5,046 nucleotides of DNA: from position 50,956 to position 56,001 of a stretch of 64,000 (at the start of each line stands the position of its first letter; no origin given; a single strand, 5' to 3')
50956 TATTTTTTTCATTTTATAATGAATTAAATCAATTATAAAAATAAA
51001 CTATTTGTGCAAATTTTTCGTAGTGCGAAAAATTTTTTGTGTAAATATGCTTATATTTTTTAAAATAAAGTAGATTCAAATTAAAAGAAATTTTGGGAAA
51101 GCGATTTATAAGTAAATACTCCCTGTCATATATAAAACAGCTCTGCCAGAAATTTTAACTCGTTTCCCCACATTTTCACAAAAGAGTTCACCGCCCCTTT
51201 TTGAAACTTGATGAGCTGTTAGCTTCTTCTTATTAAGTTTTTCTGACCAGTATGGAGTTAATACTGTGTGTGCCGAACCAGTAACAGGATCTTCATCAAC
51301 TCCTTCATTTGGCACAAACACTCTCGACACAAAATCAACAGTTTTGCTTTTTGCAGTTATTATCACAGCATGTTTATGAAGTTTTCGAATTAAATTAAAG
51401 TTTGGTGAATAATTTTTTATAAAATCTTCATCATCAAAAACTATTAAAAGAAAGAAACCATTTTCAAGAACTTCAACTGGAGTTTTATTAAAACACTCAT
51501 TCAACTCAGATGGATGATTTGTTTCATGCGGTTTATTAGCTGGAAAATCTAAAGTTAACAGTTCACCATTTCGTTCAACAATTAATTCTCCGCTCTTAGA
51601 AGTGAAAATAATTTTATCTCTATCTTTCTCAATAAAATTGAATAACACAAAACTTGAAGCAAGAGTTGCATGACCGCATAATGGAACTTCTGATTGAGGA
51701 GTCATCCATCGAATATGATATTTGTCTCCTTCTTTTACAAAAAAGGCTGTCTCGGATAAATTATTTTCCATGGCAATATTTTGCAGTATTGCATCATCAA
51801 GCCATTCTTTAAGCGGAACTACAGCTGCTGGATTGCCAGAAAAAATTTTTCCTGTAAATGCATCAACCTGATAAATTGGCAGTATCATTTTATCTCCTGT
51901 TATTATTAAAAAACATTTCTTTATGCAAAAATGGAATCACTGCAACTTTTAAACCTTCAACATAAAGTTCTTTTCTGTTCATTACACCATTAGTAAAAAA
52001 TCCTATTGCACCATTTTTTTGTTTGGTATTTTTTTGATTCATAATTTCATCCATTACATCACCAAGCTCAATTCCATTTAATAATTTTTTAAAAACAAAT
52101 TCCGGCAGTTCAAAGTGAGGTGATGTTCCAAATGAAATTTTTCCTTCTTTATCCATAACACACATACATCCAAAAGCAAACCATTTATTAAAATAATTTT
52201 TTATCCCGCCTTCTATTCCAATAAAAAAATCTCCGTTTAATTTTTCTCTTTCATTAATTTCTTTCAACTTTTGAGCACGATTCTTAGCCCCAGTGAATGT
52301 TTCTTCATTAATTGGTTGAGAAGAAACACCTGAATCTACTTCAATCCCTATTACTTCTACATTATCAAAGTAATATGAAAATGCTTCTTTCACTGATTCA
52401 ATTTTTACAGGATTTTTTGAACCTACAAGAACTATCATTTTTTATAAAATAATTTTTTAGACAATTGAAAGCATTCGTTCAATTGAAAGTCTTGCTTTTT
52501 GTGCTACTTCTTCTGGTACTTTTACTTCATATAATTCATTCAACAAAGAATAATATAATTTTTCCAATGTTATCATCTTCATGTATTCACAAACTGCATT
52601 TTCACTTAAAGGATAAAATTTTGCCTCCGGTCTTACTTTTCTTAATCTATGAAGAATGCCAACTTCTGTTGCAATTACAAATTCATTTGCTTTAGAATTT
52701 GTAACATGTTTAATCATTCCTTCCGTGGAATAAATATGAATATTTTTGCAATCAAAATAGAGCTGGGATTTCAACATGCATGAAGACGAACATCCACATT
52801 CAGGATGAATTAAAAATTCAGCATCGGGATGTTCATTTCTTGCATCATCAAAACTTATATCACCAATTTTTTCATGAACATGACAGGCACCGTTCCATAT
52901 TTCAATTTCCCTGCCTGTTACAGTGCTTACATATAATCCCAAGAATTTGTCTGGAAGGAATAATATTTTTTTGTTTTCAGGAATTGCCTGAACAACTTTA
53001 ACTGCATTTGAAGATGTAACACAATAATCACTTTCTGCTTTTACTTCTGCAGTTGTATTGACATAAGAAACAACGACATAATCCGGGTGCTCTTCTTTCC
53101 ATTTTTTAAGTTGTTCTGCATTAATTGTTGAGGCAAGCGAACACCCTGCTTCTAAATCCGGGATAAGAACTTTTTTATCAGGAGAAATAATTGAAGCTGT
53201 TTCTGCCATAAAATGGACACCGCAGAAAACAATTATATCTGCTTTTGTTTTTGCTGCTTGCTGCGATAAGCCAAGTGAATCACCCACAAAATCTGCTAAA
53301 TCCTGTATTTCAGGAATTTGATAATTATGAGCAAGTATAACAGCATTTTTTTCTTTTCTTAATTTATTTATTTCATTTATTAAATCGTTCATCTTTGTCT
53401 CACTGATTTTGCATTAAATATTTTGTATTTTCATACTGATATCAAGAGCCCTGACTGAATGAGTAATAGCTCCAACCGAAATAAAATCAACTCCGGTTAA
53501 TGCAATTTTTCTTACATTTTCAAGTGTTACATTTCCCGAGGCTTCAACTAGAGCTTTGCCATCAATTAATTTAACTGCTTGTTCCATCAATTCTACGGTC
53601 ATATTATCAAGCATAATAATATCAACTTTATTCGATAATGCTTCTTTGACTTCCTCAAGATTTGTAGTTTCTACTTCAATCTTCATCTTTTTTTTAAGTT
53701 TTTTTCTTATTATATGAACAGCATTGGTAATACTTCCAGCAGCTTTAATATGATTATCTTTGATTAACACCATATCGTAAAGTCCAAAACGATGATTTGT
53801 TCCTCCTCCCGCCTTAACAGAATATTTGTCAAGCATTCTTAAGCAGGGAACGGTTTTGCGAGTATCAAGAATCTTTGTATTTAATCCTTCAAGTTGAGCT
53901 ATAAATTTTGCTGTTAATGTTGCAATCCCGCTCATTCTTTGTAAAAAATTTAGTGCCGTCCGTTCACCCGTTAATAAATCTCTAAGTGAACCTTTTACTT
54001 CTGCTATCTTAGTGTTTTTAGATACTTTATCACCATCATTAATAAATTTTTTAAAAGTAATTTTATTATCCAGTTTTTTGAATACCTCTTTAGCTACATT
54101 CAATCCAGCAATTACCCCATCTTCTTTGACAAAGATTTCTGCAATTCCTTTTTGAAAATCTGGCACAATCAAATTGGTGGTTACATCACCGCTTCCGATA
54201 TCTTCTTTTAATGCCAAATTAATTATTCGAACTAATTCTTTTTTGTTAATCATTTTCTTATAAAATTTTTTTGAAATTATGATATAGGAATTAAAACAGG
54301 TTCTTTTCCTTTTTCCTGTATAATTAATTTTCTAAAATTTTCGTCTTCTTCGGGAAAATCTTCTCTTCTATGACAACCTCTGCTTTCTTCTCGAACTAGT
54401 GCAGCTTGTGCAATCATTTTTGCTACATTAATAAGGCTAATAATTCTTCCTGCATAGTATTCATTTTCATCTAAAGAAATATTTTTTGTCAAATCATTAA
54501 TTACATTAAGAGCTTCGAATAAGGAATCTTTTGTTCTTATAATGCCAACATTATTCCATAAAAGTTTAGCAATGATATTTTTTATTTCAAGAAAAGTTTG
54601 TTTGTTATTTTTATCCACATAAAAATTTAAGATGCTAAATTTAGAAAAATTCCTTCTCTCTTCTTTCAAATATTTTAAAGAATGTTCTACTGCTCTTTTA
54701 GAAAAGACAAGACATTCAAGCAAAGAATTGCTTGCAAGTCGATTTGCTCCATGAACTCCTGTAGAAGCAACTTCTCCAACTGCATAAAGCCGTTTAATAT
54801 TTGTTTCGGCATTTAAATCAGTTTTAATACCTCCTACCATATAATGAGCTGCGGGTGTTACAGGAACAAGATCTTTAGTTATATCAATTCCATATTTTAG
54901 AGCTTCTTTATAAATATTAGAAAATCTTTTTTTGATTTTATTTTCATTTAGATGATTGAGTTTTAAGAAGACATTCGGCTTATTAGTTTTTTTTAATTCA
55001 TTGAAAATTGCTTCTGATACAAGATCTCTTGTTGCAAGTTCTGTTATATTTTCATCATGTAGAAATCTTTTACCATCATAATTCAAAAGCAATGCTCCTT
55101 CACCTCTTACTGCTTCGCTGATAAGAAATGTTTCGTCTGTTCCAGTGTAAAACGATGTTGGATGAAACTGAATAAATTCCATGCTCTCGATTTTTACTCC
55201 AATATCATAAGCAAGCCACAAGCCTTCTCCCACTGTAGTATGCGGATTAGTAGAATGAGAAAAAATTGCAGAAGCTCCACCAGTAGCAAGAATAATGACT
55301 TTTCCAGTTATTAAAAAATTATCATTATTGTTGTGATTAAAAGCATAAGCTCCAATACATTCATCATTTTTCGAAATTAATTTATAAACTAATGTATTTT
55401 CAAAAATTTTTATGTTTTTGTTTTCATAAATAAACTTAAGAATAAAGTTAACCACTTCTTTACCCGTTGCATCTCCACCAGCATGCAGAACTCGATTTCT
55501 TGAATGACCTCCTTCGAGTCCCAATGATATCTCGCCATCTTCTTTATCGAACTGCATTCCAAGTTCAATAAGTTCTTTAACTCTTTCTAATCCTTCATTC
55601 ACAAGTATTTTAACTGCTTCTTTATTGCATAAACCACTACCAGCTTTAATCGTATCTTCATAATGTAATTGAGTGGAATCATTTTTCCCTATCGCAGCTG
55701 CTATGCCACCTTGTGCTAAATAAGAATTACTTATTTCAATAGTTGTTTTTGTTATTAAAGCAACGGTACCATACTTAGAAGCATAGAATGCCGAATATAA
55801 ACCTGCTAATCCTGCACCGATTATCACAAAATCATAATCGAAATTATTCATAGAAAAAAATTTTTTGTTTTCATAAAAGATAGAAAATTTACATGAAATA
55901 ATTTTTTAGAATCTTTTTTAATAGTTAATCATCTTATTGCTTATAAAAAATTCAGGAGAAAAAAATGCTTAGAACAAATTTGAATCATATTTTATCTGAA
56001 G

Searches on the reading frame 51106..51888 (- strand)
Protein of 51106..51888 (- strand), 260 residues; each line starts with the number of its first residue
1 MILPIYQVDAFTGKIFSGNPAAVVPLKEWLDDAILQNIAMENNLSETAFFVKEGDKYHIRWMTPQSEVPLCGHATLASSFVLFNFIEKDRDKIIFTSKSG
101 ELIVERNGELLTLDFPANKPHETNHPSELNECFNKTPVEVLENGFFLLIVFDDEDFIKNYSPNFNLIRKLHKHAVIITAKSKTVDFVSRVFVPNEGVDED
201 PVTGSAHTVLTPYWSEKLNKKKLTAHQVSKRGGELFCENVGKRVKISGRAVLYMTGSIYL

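Call 42: search_protein_families(library=pfam, proteins=[window:51106-51888:-], max_evalue=0.00001)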
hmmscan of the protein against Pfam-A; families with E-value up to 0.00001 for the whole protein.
window:51106-51888:- (260 aa): 1 family
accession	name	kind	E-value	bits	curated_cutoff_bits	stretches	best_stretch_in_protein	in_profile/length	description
PF02567.21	PhzC-PhzF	-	1.8e-56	192.2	27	1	8-256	1-281/281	Phenazine biosynthesis-like protein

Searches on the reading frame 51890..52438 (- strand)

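Call 42: search_protein_families(library=pfam, proteins=[window:51890-52438:-], max_evalue=0.00001)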
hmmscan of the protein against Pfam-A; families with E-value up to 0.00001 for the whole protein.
window:51890-52438:- (182 aa): 1 family
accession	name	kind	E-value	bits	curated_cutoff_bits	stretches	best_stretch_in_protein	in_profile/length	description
PF01931.24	NTPase_I-T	-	3.4e-56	190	25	1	6-171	1-162/162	Protein of unknown function DUF84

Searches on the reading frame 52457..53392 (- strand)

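Call 42: search_protein_families(library=pfam, proteins=[window:52457-53392:-], max_evalue=0.00001)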
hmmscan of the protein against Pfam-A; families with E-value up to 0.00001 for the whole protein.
window:52457-53392:- (311 aa): 1 family
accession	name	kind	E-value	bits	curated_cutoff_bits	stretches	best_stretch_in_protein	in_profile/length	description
PF02445.21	NadA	-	1.3e-119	399.2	27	1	7-308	2-294/295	Quinolinate synthetase A protein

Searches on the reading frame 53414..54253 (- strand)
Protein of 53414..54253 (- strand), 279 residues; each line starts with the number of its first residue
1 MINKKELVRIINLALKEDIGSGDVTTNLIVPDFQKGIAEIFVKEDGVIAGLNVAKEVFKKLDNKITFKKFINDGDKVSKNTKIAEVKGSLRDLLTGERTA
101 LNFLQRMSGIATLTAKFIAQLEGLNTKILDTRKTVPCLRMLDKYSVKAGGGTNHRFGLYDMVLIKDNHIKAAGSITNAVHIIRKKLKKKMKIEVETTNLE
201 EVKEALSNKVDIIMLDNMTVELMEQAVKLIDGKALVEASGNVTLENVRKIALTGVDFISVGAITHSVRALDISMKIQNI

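Call 42: search_protein_families(library=pfam, proteins=[window:53414-54253:-], max_evalue=0.00001)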
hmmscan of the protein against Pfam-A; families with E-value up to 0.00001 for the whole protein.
window:53414-54253:- (279 aa): 2 families
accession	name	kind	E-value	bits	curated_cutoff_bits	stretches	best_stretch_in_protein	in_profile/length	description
PF01729.25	QRPTase_C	-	2e-64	216.9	23.1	1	110-275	1-169/169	Quinolinate phosphoribosyl transferase, C-terminal domain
PF02749.22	QRPTase_N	-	4.6e-24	84.9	27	1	23-108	1-82/82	Quinolinate phosphoribosyl transferase, N-terminal domain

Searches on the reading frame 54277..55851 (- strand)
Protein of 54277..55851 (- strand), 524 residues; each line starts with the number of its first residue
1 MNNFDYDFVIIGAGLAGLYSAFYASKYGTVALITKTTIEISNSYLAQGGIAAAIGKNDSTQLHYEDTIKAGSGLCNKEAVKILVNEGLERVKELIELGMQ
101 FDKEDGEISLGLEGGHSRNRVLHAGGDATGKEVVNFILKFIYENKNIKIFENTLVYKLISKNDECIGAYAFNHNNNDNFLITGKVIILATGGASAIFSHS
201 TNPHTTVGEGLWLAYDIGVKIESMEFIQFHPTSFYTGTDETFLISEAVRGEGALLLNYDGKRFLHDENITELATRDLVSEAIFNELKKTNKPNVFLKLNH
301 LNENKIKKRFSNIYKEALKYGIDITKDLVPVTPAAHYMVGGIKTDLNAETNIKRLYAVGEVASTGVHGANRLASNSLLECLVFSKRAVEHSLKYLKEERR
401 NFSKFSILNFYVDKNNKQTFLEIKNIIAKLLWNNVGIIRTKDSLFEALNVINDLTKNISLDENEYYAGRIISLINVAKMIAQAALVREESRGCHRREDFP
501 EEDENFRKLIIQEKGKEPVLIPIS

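Call 42: search_protein_families(library=pfam, proteins=[window:54277-55851:-], max_evalue=0.00001)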
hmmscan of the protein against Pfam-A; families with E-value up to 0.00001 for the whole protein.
window:54277-55851:- (524 aa): 5 families
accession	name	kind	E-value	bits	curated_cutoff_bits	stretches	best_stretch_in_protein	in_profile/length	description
PF00890.30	FAD_binding_2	-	7.8e-88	295.9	20.4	1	7-377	1-414/414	FAD binding domain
PF02910.25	Succ_DH_flav_C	-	2.6e-15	57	20.8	1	428-512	5-100/130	Fumarate reductase flavoprotein C-term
PF07992.20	Pyr_redox_2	-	8.7e-09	35.6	26.1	0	6-197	1-114/291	Pyridine nucleotide-disulphide oxidoreductase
PF01266.30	DAO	-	8.3e-07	29.3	27.9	1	7-106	1-88/353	FAD dependent oxidoreductase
PF03486.20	HI0933_like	-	1.4e-06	28.4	50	0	129-362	107-220/244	HI0933-like protein Rossmann domain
